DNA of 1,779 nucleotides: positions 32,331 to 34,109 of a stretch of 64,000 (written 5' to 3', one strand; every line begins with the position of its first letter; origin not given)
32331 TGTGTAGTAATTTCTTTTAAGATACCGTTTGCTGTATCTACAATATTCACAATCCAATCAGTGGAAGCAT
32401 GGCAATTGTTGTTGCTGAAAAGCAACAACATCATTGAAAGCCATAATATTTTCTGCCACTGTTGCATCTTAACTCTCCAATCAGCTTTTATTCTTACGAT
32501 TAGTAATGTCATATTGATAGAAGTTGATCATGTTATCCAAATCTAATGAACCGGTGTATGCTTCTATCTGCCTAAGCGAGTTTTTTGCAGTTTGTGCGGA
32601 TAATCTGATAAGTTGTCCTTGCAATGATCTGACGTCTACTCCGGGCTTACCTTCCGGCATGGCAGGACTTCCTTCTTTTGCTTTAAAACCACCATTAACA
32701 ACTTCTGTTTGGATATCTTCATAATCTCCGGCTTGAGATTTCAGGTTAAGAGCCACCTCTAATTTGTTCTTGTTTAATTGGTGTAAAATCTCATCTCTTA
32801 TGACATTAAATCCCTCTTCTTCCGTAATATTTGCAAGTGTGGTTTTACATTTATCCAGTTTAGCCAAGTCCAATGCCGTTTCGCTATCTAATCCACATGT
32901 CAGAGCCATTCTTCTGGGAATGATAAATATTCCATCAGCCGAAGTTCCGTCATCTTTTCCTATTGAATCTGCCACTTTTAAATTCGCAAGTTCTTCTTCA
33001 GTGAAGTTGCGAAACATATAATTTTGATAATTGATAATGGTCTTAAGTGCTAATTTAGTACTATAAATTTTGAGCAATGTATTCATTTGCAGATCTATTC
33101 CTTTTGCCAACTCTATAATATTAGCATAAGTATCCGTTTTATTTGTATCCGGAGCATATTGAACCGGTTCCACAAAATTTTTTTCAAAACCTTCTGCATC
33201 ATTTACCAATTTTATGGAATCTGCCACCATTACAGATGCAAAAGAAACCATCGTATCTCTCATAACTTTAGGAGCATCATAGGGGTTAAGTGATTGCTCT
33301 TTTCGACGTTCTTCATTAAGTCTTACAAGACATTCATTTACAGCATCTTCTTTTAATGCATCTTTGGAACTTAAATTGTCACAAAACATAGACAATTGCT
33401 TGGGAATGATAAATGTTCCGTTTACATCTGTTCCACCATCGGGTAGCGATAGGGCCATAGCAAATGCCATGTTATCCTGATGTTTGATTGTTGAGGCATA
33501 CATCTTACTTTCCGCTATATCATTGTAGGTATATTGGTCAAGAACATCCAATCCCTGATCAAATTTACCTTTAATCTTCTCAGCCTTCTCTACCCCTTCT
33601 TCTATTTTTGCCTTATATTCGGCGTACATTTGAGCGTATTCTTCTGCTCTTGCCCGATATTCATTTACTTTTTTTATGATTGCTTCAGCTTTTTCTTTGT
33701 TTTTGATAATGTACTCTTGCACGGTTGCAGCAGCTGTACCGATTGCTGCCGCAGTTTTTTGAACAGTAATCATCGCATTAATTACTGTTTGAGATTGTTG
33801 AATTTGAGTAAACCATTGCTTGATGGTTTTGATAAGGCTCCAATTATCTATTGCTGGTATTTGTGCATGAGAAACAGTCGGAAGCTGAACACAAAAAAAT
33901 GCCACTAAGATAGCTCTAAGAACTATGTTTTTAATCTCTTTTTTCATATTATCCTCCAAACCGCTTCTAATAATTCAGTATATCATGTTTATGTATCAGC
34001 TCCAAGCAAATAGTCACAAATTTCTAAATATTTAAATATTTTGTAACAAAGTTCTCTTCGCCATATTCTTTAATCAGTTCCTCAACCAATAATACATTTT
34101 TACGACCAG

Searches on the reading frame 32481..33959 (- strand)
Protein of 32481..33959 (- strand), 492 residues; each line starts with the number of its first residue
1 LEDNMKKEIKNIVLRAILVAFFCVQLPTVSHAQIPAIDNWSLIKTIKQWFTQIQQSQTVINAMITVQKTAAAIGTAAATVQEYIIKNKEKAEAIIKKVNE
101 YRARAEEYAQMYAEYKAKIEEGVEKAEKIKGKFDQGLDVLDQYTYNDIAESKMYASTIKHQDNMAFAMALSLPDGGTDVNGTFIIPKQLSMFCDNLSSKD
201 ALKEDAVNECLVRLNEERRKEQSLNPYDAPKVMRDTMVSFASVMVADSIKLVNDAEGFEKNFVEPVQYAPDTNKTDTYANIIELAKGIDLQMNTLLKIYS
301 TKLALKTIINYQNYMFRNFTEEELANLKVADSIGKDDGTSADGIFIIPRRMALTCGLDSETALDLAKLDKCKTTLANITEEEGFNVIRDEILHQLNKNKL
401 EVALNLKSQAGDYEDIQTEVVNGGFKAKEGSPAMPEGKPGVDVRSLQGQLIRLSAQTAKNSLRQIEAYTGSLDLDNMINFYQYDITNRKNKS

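Call 5: search_protein_families(library=pfam, proteins=[window:32481-33959:-], max_evalue=0.01)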
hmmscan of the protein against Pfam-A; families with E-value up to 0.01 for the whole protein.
window:32481-33959:- (492 aa): 0 families

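Call 6: search_protein_families(library=ncbifam, proteins=[window:32481-33959:-], max_evalue=0.01)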
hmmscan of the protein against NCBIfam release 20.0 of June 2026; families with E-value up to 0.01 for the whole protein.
window:32481-33959:- (492 aa): 1 family
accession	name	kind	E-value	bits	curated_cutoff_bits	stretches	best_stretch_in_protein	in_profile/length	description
NF010178.0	PRK13657.1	equivalog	0.00094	17.7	733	1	29-132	228-334/588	glucan ABC transporter ATP-binding protein/ permease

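Call 51: search_solved_structures(query=window:32481-33959:-, max_evalue=10)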
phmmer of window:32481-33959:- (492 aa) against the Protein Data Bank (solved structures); distinct sequences matched with E-value up to 10: 0.

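Call 60: search_protein_families(library=pfam, alignment_id=A4, max_evalue=0.1)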
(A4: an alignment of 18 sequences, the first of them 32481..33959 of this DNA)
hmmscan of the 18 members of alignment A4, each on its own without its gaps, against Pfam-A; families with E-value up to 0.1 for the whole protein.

A. member 1, window:32481-33959:- (492 aa): 1 family
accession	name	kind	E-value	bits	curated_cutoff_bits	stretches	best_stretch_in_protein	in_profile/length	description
PF17262.7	Cas6b_C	-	0.02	15.6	39.4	0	279-334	45-99/114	Cas6b C-terminal domain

B. families by the number of members that match (of 18 scanned): 93 families (the first 25 are shown)
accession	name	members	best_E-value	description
PF07889.17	DUF1664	4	0.00022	Protein of unknown function (DUF1664)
PF06785.16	UPF0242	4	0.00051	Uncharacterised protein family (UPF0242) N-terminus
PF19745.5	FUT8_N_cat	4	0.0048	Alpha-(1,6)-fucosyltransferase N- and catalytic domains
PF11727.13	ISG65-75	3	6.8e-06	Invariant surface glycoprotein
PF07926.17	TPR_MLP1_2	3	0.0032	TPR/MLP1/MLP2-like protein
PF21007.2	FBF1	3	0.0041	Fas-binding factor 1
PF06419.17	COG6_N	3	0.0044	Conserved oligomeric complex COG6, N-terminal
PF23067.1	MG280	2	0.00013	Uncharacterised protein MG280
PF02601.20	Exonuc_VII_L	2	0.00045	Exonuclease VII, large subunit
PF06008.19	Laminin_I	2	0.00053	Laminin Domain I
PF06009.19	Laminin_II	2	0.00072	Laminin Domain II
PF13605.11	DUF4141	2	0.00087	Domain of unknown function (DUF4141)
PF10146.14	zf-C4H2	2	0.0018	Zinc finger-containing protein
PF20379.3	DUF6674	2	0.0029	Family of unknown function (DUF6674)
PF05957.18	DUF883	2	0.0034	DUF883 N-terminal domain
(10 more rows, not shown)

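Call 61: search_solved_structures(query=A4, max_evalue=10)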
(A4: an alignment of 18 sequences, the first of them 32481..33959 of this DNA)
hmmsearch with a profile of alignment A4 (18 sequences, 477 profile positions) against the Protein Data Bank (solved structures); distinct sequences matched with E-value up to 10: 27.
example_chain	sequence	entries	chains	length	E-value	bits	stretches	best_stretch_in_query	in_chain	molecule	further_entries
6clz_B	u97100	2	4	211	0.001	21.3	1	79-234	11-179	Apolipoprotein A-I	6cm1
11hk_A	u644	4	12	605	0.0052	19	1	107-164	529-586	E-FICS-v3 | Spike protein S2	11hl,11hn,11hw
4v6m_A0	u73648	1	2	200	0.099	14.8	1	119-234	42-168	Apolipoprotein A-I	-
1av1_A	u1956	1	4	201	0.1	14.7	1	119-234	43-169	APOLIPOPROTEIN A-I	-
6pts_A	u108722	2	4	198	0.1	14.7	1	119-234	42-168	Apolipoprotein A-I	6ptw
2msc_A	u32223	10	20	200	0.11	14.7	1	119-234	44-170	Apolipoprotein A-I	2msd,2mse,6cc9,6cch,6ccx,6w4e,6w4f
7kjr_C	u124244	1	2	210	0.13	14.4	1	119-234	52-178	Apolipoprotein A-I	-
8eqs_C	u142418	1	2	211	0.13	14.3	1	119-234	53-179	Apolipoprotein A-I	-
3k2s_A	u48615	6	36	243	0.17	14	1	119-234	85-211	Apolipoprotein A-I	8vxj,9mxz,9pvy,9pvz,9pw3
4zry_B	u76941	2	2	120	0.41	12.7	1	89-158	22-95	Keratin, type II cytoskeletal 1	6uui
2x43_S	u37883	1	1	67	0.43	12.7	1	125-176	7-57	SHERP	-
7p47_B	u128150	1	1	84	0.45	12.6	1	87-144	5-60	Structural maintenance of chromosomes protein 5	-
8xks_I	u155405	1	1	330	0.46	12.6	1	97-136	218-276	Tic22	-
7r81_H2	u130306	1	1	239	0.48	12.5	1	95-140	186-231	40S ribosomal protein S6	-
8xqw_Q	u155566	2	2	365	0.64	12.1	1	97-136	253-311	Tic22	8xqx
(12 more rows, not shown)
